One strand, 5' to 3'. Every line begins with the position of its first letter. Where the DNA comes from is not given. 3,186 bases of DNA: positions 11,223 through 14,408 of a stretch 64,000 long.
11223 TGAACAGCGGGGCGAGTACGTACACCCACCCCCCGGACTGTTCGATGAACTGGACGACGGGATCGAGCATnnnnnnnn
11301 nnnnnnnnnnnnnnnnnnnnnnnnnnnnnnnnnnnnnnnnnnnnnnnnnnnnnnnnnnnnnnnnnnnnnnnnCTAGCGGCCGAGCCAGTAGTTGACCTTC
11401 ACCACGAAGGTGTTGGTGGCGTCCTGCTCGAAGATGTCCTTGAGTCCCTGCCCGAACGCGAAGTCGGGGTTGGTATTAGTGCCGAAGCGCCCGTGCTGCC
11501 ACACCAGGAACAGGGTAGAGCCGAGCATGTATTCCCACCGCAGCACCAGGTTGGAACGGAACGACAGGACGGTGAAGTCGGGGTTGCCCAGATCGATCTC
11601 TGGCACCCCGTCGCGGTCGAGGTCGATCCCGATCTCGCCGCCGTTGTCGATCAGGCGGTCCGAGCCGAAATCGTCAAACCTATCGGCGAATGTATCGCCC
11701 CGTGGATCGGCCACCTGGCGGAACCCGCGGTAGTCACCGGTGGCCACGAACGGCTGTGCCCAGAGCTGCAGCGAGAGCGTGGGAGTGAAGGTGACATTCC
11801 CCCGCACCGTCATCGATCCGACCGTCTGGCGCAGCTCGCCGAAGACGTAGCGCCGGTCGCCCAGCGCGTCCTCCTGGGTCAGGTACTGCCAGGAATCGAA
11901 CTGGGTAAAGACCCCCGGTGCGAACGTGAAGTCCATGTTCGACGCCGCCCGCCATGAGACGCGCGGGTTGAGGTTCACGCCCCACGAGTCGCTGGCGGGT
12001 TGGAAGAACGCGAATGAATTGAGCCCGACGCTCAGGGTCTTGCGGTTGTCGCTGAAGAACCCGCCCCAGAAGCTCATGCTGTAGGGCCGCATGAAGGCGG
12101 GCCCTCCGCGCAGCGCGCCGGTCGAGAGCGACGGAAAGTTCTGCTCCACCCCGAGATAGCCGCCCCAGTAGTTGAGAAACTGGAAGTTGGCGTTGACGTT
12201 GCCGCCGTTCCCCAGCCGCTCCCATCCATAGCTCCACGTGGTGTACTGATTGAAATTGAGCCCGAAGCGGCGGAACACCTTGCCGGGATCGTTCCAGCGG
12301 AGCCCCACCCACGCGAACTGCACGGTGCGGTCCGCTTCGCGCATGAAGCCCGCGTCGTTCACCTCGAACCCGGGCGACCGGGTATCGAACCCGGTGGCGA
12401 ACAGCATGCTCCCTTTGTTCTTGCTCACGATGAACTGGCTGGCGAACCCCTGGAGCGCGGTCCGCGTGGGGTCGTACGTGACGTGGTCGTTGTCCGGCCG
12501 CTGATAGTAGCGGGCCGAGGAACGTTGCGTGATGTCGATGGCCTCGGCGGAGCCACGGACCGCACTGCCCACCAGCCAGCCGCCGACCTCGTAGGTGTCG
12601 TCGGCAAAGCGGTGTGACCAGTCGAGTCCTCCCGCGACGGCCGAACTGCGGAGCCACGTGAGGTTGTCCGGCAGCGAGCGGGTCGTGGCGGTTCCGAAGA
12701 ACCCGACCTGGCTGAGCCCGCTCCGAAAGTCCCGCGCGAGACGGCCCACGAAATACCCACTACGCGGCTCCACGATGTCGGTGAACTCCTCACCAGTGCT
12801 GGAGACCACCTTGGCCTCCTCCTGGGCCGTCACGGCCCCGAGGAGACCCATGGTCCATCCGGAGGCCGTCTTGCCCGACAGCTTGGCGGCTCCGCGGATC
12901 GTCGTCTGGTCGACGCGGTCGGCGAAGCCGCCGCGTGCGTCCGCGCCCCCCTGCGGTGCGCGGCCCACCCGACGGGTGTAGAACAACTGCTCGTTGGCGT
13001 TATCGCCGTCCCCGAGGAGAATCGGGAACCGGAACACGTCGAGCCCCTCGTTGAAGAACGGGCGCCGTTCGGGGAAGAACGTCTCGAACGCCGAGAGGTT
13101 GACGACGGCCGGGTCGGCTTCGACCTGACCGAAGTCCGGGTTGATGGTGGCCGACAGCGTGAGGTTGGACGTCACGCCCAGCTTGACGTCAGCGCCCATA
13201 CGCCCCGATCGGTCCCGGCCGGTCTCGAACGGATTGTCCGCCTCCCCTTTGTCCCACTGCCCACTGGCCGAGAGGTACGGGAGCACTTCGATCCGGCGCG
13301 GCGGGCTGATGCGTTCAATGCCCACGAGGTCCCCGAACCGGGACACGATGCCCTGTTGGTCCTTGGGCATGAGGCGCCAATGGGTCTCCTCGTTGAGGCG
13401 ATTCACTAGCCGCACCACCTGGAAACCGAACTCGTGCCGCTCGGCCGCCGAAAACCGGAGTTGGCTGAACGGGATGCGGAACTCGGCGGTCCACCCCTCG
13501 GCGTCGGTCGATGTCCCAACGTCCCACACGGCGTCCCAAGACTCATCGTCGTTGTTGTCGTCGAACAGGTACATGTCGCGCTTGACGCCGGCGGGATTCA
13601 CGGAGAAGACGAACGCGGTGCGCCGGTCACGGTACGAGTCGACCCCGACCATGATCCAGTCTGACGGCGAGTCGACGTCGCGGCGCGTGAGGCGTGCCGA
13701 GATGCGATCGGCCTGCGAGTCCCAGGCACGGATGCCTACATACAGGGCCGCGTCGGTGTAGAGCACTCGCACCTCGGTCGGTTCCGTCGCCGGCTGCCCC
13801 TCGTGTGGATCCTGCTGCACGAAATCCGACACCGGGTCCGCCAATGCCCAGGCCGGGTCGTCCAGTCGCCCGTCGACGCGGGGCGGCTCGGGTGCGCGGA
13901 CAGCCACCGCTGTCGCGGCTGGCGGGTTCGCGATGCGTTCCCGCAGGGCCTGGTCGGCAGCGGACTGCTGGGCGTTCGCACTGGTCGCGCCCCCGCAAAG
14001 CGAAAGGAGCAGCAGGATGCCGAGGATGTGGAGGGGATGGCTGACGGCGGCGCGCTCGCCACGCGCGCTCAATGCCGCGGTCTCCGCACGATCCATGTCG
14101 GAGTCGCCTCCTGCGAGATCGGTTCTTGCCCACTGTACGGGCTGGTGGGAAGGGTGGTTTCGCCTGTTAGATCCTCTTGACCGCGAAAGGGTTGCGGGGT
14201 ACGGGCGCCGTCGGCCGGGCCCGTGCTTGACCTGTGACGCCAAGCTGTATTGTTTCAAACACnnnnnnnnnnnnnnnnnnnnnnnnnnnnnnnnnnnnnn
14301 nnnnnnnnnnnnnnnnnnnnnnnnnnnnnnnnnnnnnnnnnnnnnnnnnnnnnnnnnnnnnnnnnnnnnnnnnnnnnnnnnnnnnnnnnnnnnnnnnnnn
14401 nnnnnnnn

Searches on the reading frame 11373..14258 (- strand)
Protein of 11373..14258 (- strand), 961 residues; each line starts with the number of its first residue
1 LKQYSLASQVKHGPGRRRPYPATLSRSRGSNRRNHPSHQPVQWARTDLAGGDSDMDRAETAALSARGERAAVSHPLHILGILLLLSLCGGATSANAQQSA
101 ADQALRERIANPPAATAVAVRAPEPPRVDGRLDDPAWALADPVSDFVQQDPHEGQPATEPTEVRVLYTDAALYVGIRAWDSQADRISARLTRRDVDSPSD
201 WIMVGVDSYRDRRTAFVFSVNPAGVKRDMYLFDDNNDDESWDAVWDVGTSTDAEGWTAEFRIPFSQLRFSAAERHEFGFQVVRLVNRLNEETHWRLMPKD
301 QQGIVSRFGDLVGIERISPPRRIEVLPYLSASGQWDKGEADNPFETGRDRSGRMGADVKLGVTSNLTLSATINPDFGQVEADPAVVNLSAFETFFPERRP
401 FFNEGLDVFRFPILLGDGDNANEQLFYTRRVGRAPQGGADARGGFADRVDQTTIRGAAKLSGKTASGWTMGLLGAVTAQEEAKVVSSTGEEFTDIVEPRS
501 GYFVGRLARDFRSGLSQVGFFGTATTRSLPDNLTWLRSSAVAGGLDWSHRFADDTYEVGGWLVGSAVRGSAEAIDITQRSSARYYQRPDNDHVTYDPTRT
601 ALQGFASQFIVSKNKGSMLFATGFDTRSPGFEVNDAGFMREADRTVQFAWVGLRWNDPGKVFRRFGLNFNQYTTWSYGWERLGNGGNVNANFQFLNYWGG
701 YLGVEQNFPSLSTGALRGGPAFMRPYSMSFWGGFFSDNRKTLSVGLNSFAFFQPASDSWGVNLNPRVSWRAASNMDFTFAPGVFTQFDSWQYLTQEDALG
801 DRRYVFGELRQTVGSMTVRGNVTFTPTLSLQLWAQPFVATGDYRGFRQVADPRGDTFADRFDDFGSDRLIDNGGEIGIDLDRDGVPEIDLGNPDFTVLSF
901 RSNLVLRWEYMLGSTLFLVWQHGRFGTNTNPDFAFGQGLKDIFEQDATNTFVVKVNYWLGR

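Call 30: search_protein_families(library=pfam, proteins=[window:11373-14258:-], max_evalue=0.0001)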
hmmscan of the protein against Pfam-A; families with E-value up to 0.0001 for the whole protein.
window:11373-14258:- (961 aa): 2 families
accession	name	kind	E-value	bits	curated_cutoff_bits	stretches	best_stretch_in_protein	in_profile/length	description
PF19313.5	DUF5916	-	5.8e-65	220.6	22.6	1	319-959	1-563/572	Domain of unknown function (DUF5916)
PF06452.16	CBM9_1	-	7.6e-05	23.1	23.4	0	128-282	1-147/185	Carbohydrate family 9 binding domain-like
